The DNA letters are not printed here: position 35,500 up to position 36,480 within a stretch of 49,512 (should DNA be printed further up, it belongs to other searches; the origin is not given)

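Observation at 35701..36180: RadC-like JAB/MPN metallopeptidase-type domain placed behind a signal peptide at the N-terminus of the giant protein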

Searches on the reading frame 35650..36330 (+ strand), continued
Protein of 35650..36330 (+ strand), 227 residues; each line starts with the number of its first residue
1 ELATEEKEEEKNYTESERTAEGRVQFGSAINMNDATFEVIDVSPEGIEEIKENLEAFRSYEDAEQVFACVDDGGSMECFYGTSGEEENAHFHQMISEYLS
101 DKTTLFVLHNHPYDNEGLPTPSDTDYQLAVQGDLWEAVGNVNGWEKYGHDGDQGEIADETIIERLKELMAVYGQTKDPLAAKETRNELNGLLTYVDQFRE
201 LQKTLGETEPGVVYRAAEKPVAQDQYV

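Call 58: find_encoding_contigs(protein=P0002, flank=10000, max_places=3)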
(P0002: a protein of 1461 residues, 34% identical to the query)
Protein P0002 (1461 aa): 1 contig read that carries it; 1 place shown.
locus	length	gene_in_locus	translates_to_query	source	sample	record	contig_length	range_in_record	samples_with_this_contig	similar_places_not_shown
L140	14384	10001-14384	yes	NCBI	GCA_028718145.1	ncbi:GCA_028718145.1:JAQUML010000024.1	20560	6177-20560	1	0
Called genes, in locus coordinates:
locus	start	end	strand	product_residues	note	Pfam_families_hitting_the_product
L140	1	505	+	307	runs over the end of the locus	-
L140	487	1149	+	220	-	PF02545:Maf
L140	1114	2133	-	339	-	PF01207:Dus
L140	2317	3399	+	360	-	PF00817:IMS, PF11798:IMS_HHH, PF21999:IMS_HHH_1 (weak), PF11799:IMS_C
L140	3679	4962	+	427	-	PF00072:Response_reg, PF00512:HisKA, PF02518:HATPase_c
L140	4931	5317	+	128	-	PF00072:Response_reg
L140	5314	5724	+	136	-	PF00072:Response_reg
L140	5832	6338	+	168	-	PF06172:Cupin_5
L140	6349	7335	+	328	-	PF00459:Inositol_P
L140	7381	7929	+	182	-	PF01965:DJ-1_PfpI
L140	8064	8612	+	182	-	PF00908:dTDP_sugar_isom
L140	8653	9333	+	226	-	PF01027:Bax1-I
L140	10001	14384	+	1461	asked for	?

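Call 78: find_related_loci(query=A2, collection=viral_contigs, flank=3000)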
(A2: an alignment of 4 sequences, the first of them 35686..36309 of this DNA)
Query A2 (208 aa) in viral_contigs; peptide patterns used: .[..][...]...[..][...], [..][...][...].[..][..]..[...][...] (x = any residue, [..] = any of these).
50 stretches matched a pattern, but none encodes a relative of the query by tblastn (E <= 1e-3).
